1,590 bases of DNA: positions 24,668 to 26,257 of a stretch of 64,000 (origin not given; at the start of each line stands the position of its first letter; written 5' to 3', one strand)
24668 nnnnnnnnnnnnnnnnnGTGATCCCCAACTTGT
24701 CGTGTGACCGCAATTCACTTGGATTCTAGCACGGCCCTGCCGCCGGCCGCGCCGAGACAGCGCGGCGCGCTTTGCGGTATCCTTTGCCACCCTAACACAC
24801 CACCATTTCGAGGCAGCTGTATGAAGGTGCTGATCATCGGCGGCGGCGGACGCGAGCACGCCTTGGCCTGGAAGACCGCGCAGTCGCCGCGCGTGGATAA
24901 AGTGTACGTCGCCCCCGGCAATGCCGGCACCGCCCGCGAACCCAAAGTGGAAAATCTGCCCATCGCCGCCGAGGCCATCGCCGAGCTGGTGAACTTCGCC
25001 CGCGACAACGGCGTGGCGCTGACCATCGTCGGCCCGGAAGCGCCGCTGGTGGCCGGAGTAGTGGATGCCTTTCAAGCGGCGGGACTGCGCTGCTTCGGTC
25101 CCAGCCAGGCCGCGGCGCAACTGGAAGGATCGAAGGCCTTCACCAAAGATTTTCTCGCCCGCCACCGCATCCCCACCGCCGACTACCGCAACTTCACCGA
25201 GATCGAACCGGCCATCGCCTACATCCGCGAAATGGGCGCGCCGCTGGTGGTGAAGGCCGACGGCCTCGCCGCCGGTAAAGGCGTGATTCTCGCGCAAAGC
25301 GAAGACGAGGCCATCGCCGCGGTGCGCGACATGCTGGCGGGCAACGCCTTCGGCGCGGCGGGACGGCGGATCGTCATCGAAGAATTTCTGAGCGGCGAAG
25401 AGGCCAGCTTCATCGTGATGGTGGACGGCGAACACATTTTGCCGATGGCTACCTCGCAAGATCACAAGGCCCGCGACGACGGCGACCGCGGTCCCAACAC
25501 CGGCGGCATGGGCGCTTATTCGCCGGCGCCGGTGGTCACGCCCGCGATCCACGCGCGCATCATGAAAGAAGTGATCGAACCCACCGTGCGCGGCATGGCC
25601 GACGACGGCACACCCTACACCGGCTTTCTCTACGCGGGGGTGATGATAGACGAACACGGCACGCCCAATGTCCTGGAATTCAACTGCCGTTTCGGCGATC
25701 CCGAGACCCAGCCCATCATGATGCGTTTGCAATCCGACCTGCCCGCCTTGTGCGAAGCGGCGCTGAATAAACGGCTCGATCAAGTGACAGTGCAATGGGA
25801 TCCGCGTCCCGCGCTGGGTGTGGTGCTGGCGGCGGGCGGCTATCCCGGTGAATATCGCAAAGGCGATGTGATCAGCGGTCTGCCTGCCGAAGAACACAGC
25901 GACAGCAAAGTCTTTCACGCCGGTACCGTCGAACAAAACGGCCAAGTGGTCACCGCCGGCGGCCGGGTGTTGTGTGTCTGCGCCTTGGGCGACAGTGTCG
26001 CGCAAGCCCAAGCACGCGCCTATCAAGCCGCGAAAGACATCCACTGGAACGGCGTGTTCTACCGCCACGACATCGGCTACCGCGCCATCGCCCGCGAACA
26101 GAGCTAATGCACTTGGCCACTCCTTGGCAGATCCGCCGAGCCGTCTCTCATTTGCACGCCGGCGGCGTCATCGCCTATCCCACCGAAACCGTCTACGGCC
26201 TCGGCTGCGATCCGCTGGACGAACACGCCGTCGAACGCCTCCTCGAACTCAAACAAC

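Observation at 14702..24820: About 10 kb accessory insertion splitting purH and purD, carrying an ncgABC-nirK-like operon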

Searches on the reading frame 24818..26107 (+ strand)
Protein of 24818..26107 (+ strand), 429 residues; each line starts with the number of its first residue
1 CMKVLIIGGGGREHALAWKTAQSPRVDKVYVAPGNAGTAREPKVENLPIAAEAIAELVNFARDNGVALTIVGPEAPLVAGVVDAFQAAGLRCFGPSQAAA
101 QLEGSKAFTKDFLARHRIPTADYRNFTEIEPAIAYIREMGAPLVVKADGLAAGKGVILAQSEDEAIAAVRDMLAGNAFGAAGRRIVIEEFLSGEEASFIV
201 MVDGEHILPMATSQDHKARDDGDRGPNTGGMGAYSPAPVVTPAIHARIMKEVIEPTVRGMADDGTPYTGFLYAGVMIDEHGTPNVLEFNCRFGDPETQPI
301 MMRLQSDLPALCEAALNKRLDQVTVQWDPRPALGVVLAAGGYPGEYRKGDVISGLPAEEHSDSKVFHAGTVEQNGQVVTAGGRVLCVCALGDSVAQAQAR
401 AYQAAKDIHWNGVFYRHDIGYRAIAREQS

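Call 4: search_protein_families(library=pfam, proteins=[window:24818-26107:+], max_evalue=0.01)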
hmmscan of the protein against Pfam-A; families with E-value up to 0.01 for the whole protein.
window:24818-26107:+ (429 aa): 7 families
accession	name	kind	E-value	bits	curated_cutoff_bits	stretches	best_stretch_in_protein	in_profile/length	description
PF01071.24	GARS_A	-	9e-81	270.8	27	1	104-297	1-194/194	Phosphoribosylglycinamide synthetase, ATP-grasp (A) domain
PF02844.21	GARS_N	-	1.7e-40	138.3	29.5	1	2-103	1-100/100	Phosphoribosylglycinamide synthetase, N domain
PF02843.22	GARS_C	-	2.8e-35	120.9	34.8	1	332-422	1-92/92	Phosphoribosylglycinamide synthetase, C domain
PF02222.28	ATP-grasp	-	2.5e-05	24.4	27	1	112-199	2-85/179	ATP-grasp domain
PF02655.19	ATP-grasp_3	-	4.1e-05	24.2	23.2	1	106-292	4-157/160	ATP-grasp domain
PF02786.22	CPSase_L_D2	-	0.00029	20.8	19.8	1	115-193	11-91/211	Carbamoyl-phosphate synthase L chain, ATP binding domain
PF08443.16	RimK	-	0.00096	19.2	21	1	106-208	4-101/188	RimK-like ATP-grasp domain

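Call 5: search_protein_families(library=ncbifam, proteins=[window:24818-26107:+], max_evalue=0.01)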
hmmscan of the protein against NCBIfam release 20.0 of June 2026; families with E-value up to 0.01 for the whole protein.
window:24818-26107:+ (429 aa): 30 families (the best 25 are shown)
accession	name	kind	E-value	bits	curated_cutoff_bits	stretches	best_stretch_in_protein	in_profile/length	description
TIGR00877.1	purD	equivalog_domain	2e-179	596.9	288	1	2-424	1-424/425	phosphoribosylamine--glycine ligase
TIGR02068.2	cya_phycin_syn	equivalog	3e-08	32.2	850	1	97-204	205-306/862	cyanophycin synthetase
NF002378.0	PRK01372.1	subfamily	5.1e-08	32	243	1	85-212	80-198/305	D-alanine--D-alanine ligase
TIGR01205.1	D_ala_D_alaTIGR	subfamily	6.8e-08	31.8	245.65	1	85-212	86-211/318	D-alanine--D-alanine ligase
NF010623.0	PRK14016.1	subfamily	1.4e-07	30.1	877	1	98-201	207-305/871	cyanophycin synthetase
NF004679.0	PRK06019.1-5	equivalog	6.8e-07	28.4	326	1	81-201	77-191/376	5-(carboxyamino)imidazole ribonucleotide synthase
NF006406.0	PRK08654.1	equivalog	8.4e-07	27.9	739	1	83-192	93-204/499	acetyl-CoA carboxylase biotin carboxylase subunit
TIGR00768.1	rimK_fam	subfamily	6e-06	25.8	143.4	1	82-170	65-152/276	RimK family alpha-L-glutamate ligase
NF006766.0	PRK09288.1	equivalog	8.5e-06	24.8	339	1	85-192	94-199/396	formate-dependent phosphoribosylglycinamide formyltransferase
NF009404.0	PRK12767.1-3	equivalog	1.9e-05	23.7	316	1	50-203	54-215/344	carbamoyl phosphate synthase-like protein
NF002527.0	PRK01966.1-3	equivalog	2.5e-05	23.7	310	1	85-200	98-210/332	D-alanine--D-alanine ligase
NF006367.0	PRK08591.1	subfamily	3e-05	22.9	597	1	83-191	93-203/451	acetyl-CoA carboxylase biotin carboxylase subunit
NF002688.0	PRK02471.1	equivalog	4.3e-05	22.1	425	1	105-202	489-584/756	bifunctional glutamate--cysteine ligase GshA/glutathione synthetase GshB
NF053643.1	Ddl_archaea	equivalog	4.7e-05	22.5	500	1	96-212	97-201/367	putative pseudomurein biosynthesis ATP-grasp protein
NF009471.0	PRK12833.1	equivalog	5.6e-05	21.9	686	1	81-206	94-222/467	acetyl-CoA carboxylase biotin carboxylase subunit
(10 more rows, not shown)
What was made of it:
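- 24821..26107 (+): purD, the right boundary gene, followed by the sua5/yrdC-like gene at 26107-26670. TIGR00877 at 597 bits (call 5).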
